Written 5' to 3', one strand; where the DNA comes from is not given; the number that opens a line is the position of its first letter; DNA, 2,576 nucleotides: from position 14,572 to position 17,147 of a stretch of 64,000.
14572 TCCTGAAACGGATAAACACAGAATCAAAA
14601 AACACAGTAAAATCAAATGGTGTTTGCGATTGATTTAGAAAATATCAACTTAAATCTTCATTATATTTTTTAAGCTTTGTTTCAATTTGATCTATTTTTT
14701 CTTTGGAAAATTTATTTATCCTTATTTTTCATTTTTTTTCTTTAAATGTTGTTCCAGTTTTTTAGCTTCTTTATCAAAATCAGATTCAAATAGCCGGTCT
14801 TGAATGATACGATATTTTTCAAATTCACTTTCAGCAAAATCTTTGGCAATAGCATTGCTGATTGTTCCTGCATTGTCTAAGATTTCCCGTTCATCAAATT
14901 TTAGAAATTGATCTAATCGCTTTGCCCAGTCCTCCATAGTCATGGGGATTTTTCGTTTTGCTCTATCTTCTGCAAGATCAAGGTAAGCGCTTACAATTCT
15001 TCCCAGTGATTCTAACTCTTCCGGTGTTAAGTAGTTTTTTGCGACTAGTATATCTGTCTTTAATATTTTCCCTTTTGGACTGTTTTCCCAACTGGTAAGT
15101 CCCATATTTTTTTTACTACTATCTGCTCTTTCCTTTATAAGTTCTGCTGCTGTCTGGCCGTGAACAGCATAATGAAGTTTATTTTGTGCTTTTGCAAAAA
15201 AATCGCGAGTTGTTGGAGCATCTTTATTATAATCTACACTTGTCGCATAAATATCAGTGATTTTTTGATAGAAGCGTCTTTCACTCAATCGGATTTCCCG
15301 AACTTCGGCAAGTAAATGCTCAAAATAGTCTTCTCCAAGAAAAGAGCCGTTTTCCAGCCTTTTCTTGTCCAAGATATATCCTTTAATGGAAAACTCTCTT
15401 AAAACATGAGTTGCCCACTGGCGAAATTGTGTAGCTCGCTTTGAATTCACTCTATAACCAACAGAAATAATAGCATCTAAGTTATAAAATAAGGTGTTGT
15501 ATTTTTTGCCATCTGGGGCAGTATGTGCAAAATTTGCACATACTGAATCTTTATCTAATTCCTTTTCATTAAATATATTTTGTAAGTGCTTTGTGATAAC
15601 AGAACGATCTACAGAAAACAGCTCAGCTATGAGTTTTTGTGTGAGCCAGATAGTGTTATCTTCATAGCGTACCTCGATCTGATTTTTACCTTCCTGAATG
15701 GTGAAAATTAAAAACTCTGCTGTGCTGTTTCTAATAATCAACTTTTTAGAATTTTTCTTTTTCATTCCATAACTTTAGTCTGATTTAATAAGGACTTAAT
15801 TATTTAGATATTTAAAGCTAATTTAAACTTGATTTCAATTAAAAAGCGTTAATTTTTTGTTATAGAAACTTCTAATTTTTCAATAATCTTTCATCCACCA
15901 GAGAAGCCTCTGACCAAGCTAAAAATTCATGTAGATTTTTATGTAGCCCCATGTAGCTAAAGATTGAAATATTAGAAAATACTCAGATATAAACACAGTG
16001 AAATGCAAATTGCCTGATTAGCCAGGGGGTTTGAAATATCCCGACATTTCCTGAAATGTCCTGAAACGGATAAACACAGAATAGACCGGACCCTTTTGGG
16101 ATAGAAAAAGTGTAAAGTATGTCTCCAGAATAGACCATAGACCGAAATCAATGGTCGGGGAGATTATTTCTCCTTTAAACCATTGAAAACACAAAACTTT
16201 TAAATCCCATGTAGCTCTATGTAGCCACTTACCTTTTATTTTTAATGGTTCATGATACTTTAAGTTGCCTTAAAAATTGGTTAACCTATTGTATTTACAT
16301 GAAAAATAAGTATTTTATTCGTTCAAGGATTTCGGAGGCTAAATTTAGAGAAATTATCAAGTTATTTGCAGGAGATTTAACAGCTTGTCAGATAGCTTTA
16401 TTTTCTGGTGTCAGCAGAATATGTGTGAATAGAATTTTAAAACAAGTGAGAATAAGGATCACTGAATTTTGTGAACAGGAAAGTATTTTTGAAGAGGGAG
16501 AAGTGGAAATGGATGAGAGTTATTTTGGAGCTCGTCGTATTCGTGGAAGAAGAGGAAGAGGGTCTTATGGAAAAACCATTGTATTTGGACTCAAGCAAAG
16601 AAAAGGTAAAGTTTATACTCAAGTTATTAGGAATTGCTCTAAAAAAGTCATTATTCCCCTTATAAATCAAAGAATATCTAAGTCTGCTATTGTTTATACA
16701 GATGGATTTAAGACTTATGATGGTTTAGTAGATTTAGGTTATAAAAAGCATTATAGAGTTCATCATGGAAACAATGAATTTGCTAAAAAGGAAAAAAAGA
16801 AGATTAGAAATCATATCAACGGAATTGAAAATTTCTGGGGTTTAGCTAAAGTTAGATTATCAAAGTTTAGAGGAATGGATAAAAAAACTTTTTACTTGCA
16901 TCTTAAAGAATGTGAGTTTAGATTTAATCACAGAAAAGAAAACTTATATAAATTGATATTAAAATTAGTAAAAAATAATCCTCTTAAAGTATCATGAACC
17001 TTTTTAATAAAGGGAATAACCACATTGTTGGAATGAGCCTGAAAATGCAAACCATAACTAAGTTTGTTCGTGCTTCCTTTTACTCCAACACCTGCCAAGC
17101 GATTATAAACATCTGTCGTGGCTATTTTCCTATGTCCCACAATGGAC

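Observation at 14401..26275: Tandem accretion of related integrative elements at the tRNA-Pro(GGG) 3' end, marked by three decaying att-arm repeats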

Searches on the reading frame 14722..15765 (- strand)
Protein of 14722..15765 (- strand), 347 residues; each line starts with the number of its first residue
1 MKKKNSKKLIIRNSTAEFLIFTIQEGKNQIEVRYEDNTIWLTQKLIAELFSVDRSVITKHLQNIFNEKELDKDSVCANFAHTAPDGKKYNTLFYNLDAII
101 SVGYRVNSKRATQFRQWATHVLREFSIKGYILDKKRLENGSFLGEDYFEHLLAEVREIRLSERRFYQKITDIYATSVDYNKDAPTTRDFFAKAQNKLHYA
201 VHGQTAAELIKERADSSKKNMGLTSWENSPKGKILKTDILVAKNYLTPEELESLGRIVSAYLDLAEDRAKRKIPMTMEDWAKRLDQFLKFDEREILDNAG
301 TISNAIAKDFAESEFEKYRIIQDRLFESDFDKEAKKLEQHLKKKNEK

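Call 6: search_protein_families(library=pfam, proteins=[window:14722-15765:-], max_evalue=0.01)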
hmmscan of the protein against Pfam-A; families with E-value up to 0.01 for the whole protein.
window:14722-15765:- (347 aa): 1 family
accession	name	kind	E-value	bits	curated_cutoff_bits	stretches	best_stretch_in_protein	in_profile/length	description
PF13310.11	Virulence_RhuM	-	7e-110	366.7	33.7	1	74-324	1-249/252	Virulence protein RhuM family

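Call 18: find_encoding_contigs(protein=window:14722-15765:-, flank=10000, max_places=10)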
Protein window:14722-15765:- (347 aa): no gene with exactly this product is on record in the collection.

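Call 76: search_protein_families(library=padloc, proteins=[window:14722-15765:-], max_evalue=0.00001)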
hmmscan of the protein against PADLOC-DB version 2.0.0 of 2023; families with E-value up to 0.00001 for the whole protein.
window:14722-15765:- (347 aa): 37 families (the best 25 are shown)
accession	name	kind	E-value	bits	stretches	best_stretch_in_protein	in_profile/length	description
PDLC04851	PDC-S05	-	9.9e-156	516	1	3-343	3-340/342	-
PDLC04868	PDC-S05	-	4.1e-151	500.8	1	13-340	3-332/335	-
PDLC04853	PDC-S05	-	4e-135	448.3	1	14-346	4-334/336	-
PDLC04871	PDC-S05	-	1.3e-128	427.9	1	6-341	121-461/468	-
PDLC04852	PDC-S05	-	1.7e-125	416.5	1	6-344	6-339/346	-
PDLC04843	PDC-S05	-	8.7e-119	394.6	1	14-344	4-329/330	-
PDLC04870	PDC-S05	-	4.7e-99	328.1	1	8-216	3-209/214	-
PDLC04864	PDC-S05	-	2.4e-98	326.8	1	71-346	2-275/277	-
PDLC04876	PDC-S05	-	1.4e-67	224.9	1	14-176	6-171/174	-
PDLC04858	PDC-S05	-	3.7e-56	186.7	1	15-141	4-130/138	-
PDLC04854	PDC-S05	-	1.7e-51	172.9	1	16-186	4-179/212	-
PDLC04860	PDC-S05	-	1.7e-51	171.8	2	3-115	4-113/141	-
PDLC04874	PDC-S05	-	2.7e-51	171.4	1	18-139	6-127/165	-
PDLC04965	PDC-S23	-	4.1e-51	172.3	1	15-146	4-134/327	-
PDLC04964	PDC-S23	-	1e-49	167.5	1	17-140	5-131/331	-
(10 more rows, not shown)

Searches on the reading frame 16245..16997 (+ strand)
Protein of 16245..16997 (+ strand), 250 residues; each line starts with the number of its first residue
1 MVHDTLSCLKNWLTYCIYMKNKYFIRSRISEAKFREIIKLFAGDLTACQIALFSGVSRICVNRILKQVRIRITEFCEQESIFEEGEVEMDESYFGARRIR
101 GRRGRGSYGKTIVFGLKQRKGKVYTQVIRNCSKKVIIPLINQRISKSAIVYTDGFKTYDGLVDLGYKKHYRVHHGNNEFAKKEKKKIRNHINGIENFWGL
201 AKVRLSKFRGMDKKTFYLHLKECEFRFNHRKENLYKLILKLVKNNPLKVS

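Call 6: search_protein_families(library=pfam, proteins=[window:16245-16997:+], max_evalue=0.01)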
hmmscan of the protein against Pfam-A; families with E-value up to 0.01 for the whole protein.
window:16245-16997:+ (250 aa): 1 family
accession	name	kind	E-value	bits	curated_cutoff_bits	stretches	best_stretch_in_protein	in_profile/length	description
PF12762.13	DDE_Tnp_IS1595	-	1.8e-27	96.7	27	1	84-228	3-153/153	ISXO2-like transposase domain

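Call 77: search_protein_families(library=ncbifam, proteins=[window:16245-16997:+], max_evalue=0.00001)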
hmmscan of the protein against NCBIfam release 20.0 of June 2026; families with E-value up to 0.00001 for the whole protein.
window:16245-16997:+ (250 aa): 1 family
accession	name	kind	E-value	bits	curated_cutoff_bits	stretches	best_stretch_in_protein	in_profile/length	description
NF033547.1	transpos_IS1595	equivalog_domain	4e-46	157.6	75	1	26-230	1-215/215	IS1595 family transposase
